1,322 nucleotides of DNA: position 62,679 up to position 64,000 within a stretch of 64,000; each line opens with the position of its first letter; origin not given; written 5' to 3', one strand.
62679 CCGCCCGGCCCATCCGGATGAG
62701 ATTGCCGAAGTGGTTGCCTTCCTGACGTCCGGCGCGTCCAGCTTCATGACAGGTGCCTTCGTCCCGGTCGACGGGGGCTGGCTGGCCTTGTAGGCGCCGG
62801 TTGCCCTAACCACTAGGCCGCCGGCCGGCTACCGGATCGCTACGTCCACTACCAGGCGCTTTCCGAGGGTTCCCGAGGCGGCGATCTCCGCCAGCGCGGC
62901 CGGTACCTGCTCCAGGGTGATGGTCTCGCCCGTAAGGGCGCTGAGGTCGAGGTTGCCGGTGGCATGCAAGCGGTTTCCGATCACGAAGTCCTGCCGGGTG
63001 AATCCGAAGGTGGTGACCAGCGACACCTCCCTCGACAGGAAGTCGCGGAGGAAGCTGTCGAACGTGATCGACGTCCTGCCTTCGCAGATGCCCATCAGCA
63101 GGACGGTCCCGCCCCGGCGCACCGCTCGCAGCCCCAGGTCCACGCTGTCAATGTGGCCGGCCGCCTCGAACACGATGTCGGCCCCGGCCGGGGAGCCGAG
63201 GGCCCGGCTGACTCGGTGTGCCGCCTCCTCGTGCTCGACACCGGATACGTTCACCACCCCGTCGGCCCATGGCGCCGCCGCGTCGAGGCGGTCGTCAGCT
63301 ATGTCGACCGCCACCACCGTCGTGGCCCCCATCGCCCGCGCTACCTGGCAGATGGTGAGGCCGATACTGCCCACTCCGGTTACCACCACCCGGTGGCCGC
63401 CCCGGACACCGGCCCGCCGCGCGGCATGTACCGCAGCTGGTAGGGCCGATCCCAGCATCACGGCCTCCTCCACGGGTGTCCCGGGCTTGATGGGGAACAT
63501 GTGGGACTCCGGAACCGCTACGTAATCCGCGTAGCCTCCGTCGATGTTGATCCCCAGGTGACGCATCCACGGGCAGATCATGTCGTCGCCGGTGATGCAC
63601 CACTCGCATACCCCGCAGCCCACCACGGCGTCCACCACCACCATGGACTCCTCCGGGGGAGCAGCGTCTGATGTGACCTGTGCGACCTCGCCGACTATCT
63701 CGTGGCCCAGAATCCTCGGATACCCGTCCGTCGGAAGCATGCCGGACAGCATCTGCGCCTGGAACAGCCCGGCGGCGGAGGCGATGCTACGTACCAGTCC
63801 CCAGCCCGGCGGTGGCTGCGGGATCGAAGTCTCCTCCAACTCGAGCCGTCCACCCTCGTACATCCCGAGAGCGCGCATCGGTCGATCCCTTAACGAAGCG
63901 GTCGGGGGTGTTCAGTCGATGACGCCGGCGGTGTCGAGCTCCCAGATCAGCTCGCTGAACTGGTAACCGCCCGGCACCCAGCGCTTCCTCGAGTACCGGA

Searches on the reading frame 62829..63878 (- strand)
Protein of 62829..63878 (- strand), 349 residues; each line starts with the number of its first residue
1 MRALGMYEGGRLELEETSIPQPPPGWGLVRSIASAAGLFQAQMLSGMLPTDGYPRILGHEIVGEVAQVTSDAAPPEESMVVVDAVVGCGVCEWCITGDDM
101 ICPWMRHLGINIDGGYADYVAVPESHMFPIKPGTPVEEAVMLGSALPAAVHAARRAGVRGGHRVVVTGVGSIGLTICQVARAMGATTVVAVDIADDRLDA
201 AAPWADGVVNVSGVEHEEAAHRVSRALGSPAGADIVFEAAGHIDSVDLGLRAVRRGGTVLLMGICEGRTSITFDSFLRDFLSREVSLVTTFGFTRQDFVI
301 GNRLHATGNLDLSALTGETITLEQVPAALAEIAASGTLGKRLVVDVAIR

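Call 67: find_encoding_contigs(protein=window:62829-63878:-, flank=10000, max_places=2)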
Protein window:62829-63878:- (349 aa): 12 contigs read that carry it; 2 places shown.
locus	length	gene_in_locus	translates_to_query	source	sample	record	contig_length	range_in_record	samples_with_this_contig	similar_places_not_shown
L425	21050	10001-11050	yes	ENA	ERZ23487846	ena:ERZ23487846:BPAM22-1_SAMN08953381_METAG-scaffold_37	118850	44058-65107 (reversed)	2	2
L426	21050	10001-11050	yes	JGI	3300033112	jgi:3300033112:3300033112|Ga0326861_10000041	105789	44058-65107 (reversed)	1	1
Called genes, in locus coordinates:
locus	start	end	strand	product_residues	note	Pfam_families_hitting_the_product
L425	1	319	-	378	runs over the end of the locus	PF08240:ADH_N, PF16912:Glu_dehyd_C (weak), PF00107:ADH_zinc_N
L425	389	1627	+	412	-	PF07690:MFS_1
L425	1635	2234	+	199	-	PF01983:CofC, PF12804:NTP_transf_3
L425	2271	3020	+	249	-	PF23441:SDR, PF00106:adh_short, PF01370:Epimerase (weak), PF08659:KR, PF13561:adh_short_C2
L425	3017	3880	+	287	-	PF00296:Bac_luciferase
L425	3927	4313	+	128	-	PF01042:Ribonuc_L-PSP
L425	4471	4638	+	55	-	-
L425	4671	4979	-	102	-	PF01106:NifU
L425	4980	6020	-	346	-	PF02423:OCD_Mu_crystall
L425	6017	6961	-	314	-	PF00701:DHDPS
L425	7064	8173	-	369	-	-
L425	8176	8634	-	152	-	PF13577:SnoaL_4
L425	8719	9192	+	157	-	PF00903:Glyoxalase, PF22677:Ble-like_N (faint), PF13669:Glyoxalase_4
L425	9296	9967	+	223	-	PF14196:ATC_hydrolase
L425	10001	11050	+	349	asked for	PF08240:ADH_N, PF16912:Glu_dehyd_C, PF00107:ADH_zinc_N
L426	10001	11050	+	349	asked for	PF08240:ADH_N, PF16912:Glu_dehyd_C, PF00107:ADH_zinc_N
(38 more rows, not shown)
